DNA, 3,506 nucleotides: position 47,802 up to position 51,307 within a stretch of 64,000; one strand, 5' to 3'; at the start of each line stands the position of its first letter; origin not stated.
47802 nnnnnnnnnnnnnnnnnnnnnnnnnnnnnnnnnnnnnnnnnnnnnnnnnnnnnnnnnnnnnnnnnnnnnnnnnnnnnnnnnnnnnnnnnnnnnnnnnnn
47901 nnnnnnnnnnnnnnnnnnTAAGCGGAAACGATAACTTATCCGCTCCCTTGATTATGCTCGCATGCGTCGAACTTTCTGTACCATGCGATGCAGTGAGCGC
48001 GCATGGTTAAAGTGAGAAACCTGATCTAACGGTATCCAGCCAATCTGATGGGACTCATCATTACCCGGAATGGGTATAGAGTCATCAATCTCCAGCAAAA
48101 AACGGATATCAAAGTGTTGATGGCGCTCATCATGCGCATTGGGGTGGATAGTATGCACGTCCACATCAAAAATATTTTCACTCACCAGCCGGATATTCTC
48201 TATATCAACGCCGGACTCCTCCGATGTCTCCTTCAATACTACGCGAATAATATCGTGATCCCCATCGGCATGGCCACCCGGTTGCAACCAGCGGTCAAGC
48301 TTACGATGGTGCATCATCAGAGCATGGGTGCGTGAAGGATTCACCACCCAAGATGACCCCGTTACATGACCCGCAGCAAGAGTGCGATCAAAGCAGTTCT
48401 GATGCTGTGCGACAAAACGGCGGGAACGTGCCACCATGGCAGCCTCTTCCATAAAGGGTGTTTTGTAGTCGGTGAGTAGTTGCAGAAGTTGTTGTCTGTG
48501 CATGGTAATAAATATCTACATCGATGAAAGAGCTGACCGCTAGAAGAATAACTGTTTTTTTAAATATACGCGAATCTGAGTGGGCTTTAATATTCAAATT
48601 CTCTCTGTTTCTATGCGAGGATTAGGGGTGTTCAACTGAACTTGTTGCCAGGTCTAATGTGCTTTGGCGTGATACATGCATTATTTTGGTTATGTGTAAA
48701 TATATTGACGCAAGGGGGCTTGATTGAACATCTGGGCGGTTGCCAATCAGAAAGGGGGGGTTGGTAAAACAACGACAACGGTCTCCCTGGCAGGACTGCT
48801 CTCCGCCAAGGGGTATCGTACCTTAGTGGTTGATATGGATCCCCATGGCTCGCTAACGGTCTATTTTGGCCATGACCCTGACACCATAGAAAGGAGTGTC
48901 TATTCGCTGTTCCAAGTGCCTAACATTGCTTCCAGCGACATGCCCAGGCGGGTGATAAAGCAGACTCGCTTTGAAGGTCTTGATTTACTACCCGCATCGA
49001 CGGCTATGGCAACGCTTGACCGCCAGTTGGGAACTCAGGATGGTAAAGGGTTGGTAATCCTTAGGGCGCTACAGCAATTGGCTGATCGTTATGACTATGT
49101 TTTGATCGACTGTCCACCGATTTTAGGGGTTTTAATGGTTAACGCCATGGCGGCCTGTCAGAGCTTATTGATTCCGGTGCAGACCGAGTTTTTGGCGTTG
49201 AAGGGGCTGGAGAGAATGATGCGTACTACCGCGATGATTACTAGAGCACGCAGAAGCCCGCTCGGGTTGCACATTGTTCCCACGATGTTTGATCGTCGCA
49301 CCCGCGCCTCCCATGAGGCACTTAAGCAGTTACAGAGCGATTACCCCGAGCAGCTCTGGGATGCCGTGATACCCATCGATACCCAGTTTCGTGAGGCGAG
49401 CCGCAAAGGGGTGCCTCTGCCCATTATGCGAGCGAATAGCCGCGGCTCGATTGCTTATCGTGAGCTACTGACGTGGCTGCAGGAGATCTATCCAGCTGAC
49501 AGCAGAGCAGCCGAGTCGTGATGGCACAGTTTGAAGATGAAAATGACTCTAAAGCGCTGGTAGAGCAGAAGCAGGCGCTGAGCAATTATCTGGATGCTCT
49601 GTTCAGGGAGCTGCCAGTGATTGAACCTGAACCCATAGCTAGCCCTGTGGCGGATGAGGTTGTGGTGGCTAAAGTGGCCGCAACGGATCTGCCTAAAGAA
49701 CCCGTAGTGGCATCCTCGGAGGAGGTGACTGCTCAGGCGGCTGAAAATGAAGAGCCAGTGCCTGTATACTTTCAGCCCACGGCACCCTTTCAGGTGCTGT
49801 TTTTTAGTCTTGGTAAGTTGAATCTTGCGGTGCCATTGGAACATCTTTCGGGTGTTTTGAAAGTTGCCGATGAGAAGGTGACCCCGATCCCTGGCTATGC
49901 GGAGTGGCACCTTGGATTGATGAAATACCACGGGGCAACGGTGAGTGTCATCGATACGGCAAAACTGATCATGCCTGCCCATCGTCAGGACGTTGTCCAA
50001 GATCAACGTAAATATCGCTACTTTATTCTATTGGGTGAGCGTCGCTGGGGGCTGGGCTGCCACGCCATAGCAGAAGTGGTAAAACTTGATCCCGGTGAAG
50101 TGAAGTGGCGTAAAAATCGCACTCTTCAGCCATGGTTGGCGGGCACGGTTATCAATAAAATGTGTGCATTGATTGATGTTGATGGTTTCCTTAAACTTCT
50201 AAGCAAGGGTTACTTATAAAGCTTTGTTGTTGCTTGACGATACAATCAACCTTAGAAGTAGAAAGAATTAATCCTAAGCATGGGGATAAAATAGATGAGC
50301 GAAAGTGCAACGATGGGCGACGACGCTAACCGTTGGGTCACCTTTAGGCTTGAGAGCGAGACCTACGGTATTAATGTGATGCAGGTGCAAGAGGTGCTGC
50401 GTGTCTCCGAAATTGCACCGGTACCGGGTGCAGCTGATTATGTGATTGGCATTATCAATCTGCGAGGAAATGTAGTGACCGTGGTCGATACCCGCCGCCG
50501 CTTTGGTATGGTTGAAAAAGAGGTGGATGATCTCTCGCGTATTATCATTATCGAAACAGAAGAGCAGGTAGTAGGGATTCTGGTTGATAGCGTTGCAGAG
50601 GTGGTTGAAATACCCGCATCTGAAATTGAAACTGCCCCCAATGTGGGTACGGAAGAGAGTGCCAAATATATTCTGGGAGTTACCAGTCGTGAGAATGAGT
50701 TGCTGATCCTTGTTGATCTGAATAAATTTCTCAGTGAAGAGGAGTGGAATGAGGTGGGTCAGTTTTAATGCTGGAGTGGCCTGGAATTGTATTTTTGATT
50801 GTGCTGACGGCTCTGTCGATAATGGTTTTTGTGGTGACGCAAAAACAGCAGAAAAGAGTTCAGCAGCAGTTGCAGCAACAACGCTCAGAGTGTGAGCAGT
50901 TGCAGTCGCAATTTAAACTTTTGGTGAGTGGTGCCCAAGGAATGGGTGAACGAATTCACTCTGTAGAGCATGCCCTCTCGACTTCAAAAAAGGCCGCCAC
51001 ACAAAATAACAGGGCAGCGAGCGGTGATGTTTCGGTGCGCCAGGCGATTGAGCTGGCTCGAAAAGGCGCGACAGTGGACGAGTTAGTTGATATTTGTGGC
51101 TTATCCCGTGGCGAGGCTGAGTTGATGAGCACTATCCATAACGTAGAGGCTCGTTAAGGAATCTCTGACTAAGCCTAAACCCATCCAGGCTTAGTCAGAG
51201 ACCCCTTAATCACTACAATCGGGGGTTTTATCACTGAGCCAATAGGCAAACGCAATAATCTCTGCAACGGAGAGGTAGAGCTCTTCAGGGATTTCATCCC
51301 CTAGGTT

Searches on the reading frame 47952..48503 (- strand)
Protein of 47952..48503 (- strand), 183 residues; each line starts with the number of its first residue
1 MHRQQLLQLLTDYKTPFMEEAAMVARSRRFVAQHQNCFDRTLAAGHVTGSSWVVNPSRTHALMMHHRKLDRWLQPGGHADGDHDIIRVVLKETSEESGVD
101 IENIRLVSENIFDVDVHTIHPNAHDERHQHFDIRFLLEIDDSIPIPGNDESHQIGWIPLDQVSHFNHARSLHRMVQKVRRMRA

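Call 5: search_protein_families(library=pfam, proteins=[window:47952-48503:-], max_evalue=0.01)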
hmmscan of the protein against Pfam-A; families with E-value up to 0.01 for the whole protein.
window:47952-48503:- (183 aa): 1 family
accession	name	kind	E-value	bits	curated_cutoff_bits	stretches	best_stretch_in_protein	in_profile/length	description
PF00293.34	NUDIX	-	5.5e-10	39.8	21.1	1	54-174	10-130/134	NUDIX domain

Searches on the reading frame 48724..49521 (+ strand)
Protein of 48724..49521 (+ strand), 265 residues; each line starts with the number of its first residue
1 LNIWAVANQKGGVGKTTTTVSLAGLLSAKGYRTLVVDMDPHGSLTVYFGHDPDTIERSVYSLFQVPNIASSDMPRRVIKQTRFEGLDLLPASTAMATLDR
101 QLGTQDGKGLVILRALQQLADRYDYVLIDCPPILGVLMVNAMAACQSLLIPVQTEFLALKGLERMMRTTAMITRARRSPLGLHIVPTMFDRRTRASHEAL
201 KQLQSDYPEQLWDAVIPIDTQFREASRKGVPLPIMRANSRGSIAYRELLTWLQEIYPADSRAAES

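Call 5: search_protein_families(library=pfam, proteins=[window:48724-49521:+], max_evalue=0.01)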
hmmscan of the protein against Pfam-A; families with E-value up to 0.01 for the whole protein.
window:48724-49521:+ (265 aa): 8 families
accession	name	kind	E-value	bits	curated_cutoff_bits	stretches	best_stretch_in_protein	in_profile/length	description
PF13614.12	AAA_31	-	8.7e-47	159.8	27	1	2-176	2-171/177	AAA domain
PF01656.29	CbiA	-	2e-22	79.9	25.4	1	5-231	2-124/125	CobQ/CobB/MinD/ParA nucleotide binding domain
PF06564.18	CBP_BcsQ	-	2.9e-12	47.1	21.3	1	1-156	1-149/234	Cellulose biosynthesis protein BcsQ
PF09140.17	MipZ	-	2.4e-10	40.6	20.7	1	5-63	4-63/262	ATPase MipZ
PF10609.15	ParA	-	3.2e-10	40.3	27.1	1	2-245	4-238/246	NUBPL iron-transfer P-loop NTPase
PF02374.21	ArsA_ATPase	-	3.6e-09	36.7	24.3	1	9-133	8-135/305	Anion-transporting ATPase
PF00142.24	Fer4_NifH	-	0.00046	20.2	25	1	10-166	8-162/271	4Fe-4S iron sulfur cluster binding proteins, NifH/frxC family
PF03029.23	ATP_bind_1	-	0.0024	18.1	27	0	12-41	6-35/240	Conserved hypothetical ATP binding protein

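Call 6: search_protein_families(library=ncbifam, proteins=[window:48724-49521:+], max_evalue=1)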
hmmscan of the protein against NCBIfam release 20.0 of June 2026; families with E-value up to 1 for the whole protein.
window:48724-49521:+ (265 aa): 35 families (the best 25 are shown)
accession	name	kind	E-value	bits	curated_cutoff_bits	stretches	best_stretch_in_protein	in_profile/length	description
TIGR03453.1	partition_RepA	equivalog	6.6e-32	110.8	348.45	1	3-170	106-282/387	plasmid partitioning protein RepA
NF041546.1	ParA_partition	equivalog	1.3e-25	90.2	180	2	4-75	2-68/203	ParA family partition ATPase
NF010443.0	PRK13869.1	subfamily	3.1e-25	88.8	446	1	3-167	123-296/405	plasmid-partitioning protein RepA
TIGR01969.1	minD_arch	subfamily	1.2e-19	70.5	201.75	1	5-254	4-232/251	cell division ATPase MinD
TIGR01968.1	minD_bact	equivalog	1.7e-19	70.2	212.9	1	3-249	3-233/261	septum site-determining protein MinD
TIGR03371.1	cellulose_yhjQ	equivalog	1.9e-18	66.8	157.85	1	1-253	1-242/246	cellulose biosynthesis protein BcsQ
NF010259.0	PRK13705.1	equivalog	1.7e-16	60.2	725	1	3-157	108-269/388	plasmid-partitioning protein SopA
NF041283.1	PrgP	equivalog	8.8e-15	54.8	400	1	5-171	6-172/297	ParA superfamily DNA segregation protein PrgP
NF008079.0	PRK10818.1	equivalog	8.9e-11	41.6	508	1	3-246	4-240/270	septum site-determining protein MinD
TIGR01007.1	eps_fam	subfamily_domain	3.9e-10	39.6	108.05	1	3-146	19-152/204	polysaccharide biosynthesis tyrosine autokinase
NF047398.1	AAA_KGGVGR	domain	1.4e-08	35.3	90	1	3-130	4-149/190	KGGVGR-motif variant AAA ATPase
TIGR00345.1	GET3_arsA_TRC40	subfamily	2.2e-08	34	135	1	10-133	5-136/299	TRC40/GET3/ArsA family transport-energizing ATPase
NF041136.1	MrpORP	equivalog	2.8e-07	30.1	450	1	6-43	10-47/365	iron-sulfur cluster carrier protein MrpORP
NF007460.0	PRK10037.1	equivalog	1.4e-06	27.9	399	1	1-153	1-148/250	cellulose biosynthesis protein BcsQ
NF008669.0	PRK11670.1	equivalog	1.4e-06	27.5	348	1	2-42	108-148/369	iron-sulfur cluster carrier protein ApbC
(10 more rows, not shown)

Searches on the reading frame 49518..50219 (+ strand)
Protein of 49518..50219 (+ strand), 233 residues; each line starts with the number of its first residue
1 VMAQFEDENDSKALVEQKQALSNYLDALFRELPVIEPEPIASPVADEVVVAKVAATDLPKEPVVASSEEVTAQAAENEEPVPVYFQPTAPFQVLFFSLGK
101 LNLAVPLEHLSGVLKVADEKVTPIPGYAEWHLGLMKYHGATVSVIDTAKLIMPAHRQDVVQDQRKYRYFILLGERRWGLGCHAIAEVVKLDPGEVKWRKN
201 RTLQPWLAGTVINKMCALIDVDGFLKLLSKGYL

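Call 36: search_protein_families(library=pfam, proteins=[window:49518-50219:+], max_evalue=10)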
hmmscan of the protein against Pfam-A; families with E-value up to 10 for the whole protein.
window:49518-50219:+ (233 aa): 1 family
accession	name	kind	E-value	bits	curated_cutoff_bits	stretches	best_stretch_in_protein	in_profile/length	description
PF01584.24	CheW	-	2.8e-15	56.6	23.5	1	92-226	1-135/138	CheW-like domain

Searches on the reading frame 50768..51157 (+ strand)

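Call 36: search_protein_families(library=pfam, proteins=[window:50768-51157:+], max_evalue=10)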
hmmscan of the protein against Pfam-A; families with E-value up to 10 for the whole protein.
window:50768-51157:+ (129 aa): 15 families
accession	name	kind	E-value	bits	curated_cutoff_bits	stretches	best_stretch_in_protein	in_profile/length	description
PF10975.14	DUF2802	-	5e-15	55.9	33.5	1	58-125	1-68/68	Protein of unknown function (DUF2802)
PF07323.17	DUF1465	-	0.0017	18.7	25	1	25-85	82-144/153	Protein of unknown function (DUF1465)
PF06667.17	PspB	-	0.0025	18.3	25.6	1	4-72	7-66/73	Phage shock protein B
PF11068.13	YlqD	-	0.0043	17.8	27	1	23-90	13-85/131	YlqD protein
PF10229.14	MMADHC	-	0.036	14.2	27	1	15-65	148-195/272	Methylmalonic aciduria and homocystinuria type D protein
PF05388.16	Carbpep_Y_N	-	0.052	14.3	25.8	1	13-84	11-83/127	Carboxypeptidase Y pro-peptide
PF19579.4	FtsL_2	-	0.063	13.6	24.6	1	3-50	17-60/100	Bacteriodetes cell division protein (FtsL-like)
PF15330.11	SIT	-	0.09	13.7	27.6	1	8-48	9-49/114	SHP2-interacting transmembrane adaptor protein, SIT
PF17887.7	Jak1_Phl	-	0.11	12.9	26.1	1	28-82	9-63/140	Jak1 pleckstrin homology-like domain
PF04977.20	DivIC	-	0.12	12.6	28.9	1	11-51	2-49/80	Septum formation initiator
PF05557.18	MAD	-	0.15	10.9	30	1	25-78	117-170/661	Mitotic checkpoint protein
PF00335.26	Tetraspanin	-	0.17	11.9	32.1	1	7-45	84-126/225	Tetraspanin family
PF06295.17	ZapG-like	-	0.29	11.6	33.5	1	8-50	3-48/123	Z-ring associated protein G-like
PF08391.16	Ly49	-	0.32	12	31.5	1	6-52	12-59/119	Ly49-like protein, N-terminal region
PF15102.11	TMEM154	-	0.72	10.1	30.3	1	8-46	69-107/153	TMEM154 protein family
